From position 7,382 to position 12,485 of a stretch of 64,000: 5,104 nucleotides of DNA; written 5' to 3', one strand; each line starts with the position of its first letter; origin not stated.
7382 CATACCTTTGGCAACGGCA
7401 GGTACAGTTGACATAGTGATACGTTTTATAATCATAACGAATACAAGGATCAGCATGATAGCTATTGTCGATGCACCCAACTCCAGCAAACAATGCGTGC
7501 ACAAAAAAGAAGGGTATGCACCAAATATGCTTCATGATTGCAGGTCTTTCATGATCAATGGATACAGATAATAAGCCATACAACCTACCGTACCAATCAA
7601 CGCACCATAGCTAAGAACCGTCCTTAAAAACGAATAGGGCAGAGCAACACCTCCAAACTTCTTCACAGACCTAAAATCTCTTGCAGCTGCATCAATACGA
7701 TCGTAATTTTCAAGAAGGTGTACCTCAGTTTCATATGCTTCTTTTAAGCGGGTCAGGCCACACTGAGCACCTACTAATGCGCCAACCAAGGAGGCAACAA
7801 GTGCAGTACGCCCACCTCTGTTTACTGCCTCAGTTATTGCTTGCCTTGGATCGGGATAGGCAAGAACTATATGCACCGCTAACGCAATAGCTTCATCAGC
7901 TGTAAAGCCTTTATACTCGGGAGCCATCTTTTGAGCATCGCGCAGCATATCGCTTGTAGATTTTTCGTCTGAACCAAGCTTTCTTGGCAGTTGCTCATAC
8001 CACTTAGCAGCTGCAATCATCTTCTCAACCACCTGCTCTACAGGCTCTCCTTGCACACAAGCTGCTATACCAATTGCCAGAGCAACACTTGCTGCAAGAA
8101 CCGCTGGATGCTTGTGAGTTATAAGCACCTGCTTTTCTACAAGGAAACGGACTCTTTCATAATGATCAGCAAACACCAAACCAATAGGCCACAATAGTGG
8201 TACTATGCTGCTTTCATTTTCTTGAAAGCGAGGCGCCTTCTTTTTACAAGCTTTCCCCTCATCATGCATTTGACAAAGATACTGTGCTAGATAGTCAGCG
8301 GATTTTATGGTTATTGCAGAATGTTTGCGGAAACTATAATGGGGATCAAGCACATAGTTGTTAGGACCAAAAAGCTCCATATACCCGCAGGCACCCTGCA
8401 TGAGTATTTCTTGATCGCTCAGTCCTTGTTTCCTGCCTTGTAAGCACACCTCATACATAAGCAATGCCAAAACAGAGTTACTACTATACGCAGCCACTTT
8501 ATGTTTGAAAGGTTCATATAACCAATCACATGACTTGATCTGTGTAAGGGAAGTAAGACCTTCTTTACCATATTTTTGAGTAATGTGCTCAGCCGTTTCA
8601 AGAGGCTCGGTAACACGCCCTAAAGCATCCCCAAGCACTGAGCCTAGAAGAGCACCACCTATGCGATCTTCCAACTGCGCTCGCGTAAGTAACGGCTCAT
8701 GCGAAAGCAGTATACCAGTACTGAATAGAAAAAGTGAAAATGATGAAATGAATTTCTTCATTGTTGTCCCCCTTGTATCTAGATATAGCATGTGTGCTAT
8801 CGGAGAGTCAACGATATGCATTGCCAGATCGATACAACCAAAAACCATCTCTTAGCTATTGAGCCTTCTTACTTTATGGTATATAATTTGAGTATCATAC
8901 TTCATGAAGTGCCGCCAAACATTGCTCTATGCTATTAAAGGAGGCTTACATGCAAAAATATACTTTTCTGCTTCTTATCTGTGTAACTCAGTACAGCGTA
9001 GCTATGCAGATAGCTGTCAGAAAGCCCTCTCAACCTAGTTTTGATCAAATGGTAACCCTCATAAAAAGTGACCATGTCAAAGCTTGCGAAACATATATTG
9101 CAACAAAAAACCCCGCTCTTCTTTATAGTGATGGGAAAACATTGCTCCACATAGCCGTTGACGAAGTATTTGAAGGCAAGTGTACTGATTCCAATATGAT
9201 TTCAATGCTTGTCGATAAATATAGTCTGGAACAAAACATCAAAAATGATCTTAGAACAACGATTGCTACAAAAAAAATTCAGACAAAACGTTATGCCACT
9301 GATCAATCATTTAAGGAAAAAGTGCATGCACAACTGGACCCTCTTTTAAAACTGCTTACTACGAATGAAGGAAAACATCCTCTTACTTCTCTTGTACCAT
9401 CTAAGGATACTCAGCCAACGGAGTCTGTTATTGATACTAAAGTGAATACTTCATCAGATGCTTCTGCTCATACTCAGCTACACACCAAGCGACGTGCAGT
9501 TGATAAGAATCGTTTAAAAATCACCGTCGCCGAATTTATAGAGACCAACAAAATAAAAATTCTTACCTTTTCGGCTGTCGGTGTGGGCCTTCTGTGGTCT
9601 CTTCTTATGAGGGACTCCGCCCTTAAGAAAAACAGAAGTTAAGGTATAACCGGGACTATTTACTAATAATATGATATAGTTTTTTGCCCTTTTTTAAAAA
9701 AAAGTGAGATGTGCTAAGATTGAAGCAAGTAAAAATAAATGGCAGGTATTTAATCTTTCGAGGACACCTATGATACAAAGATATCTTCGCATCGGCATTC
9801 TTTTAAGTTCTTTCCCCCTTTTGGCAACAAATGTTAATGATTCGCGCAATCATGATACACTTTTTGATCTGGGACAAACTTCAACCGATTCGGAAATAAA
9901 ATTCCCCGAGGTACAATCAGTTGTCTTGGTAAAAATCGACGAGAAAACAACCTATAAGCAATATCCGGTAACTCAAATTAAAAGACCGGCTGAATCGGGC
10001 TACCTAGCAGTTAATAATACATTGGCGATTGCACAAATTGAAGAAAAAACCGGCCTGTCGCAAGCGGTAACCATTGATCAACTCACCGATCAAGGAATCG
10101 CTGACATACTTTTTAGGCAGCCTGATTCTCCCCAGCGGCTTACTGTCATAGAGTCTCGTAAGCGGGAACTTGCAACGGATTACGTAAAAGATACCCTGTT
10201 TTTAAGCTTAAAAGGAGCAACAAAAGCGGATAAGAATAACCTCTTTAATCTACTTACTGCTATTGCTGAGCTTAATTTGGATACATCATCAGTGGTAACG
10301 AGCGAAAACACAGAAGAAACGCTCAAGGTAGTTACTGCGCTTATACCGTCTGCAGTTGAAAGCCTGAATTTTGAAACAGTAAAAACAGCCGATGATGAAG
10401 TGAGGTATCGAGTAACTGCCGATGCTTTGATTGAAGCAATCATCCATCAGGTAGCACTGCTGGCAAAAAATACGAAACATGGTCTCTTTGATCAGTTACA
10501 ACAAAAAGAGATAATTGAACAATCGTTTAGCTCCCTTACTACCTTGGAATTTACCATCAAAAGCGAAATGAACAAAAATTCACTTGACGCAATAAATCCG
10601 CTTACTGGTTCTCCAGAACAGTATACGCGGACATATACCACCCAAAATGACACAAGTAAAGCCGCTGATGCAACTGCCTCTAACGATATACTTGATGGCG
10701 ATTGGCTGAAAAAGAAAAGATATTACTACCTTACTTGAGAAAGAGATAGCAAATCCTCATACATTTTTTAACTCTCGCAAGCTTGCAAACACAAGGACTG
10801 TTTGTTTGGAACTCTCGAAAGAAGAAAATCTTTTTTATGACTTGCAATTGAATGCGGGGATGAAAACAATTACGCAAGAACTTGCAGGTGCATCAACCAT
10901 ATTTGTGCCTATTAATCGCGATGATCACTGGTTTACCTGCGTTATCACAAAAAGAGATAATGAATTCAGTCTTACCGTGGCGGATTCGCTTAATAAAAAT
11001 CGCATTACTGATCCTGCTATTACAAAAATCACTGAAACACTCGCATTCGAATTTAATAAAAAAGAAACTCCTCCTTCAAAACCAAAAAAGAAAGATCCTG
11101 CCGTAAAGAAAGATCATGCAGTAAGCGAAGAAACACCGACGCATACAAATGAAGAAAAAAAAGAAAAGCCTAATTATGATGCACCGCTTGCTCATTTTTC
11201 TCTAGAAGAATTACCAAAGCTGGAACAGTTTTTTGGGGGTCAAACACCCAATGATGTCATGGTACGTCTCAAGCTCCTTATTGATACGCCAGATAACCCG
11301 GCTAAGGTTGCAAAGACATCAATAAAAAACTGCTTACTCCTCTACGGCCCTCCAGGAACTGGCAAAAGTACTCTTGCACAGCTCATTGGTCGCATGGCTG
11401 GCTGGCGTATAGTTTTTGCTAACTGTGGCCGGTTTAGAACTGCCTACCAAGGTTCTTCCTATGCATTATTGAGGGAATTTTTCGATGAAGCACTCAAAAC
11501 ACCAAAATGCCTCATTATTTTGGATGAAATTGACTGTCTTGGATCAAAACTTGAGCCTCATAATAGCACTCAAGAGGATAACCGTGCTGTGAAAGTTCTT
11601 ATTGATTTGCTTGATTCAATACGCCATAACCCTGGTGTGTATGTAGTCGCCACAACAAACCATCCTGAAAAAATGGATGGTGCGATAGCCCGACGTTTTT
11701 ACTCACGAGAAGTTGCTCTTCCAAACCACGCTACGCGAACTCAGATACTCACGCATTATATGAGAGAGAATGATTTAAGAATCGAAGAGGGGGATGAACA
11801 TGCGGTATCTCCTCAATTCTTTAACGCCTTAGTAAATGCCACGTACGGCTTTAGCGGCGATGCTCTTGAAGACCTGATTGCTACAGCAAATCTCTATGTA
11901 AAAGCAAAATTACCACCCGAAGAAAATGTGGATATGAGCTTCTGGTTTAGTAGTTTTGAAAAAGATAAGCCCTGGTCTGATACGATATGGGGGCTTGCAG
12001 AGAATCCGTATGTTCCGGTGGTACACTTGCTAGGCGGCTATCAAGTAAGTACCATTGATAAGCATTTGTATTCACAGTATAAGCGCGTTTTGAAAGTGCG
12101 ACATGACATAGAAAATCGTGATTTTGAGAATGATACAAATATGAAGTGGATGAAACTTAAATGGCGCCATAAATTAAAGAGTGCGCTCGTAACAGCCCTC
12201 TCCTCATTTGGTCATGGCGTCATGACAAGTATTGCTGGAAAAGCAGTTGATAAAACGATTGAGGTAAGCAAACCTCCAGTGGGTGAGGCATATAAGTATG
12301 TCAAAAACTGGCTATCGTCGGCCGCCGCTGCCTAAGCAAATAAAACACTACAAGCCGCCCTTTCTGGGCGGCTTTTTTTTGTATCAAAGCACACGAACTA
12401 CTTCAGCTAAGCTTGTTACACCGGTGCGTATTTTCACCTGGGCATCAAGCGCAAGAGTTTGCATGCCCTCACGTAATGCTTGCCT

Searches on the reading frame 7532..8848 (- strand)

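Call 49: search_protein_families(library=pfam, proteins=[window:7532-8848:-], max_evalue=0.001)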
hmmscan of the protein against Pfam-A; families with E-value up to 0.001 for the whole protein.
window:7532-8848:- (438 aa): 1 family
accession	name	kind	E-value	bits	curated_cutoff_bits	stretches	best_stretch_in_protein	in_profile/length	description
PF03747.19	ADP_ribosyl_GH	-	5.7e-34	118.5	26.2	1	65-369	1-285/287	ADP-ribosylglycohydrolase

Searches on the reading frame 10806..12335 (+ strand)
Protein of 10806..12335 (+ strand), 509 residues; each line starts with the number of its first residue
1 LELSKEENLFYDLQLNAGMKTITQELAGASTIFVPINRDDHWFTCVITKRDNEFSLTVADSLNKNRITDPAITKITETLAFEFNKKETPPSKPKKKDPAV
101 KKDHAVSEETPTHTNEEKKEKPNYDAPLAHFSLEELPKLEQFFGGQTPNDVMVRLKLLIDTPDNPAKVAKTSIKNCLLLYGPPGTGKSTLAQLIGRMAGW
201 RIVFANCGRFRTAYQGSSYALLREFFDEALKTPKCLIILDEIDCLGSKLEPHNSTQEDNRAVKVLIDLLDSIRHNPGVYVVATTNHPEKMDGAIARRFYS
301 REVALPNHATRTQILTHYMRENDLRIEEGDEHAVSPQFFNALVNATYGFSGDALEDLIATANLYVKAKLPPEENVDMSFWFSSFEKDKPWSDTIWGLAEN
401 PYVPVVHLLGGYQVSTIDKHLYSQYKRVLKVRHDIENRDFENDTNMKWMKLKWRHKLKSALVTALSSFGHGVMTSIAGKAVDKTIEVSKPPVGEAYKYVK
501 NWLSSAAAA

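Call 49: search_protein_families(library=pfam, proteins=[window:10806-12335:+], max_evalue=0.001)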
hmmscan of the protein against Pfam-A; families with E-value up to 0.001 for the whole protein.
window:10806-12335:+ (509 aa): 10 families
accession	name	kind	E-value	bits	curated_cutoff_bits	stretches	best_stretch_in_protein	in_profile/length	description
PF00004.35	AAA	-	7.7e-28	98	21.2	1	177-300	1-125/131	ATPase family associated with various cellular activities (AAA)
PF13191.12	AAA_16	-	1.1e-06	29.6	32.6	1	173-281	24-137/167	AAA ATPase domain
PF07728.20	AAA_5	-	4.7e-06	27.1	22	1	177-298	2-139/139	AAA domain (dynein-related subfamily)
PF13401.12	AAA_22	-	9.2e-06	26.4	27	1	174-225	5-58/130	AAA domain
PF02902.25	Peptidase_C48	-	3.1e-05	24.3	20.7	1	24-91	78-149/217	Ulp1 protease family, C-terminal catalytic domain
PF13173.12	AAA_14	-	0.00015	22.2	27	1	176-245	4-74/129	AAA domain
PF20720.3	nSTAND3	-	0.00059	20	27.2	0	174-284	17-110/155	Novel STAND NTPase 3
PF13238.12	AAA_18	-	0.00076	20.4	29.4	0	178-261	2-69/128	AAA domain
PF05729.18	NACHT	-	0.0009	19.5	26.7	0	177-194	3-20/167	NACHT domain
PF05496.18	RuvB_N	-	0.0009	19.5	27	0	151-205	15-64/159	Holliday junction DNA helicase RuvB P-loop domain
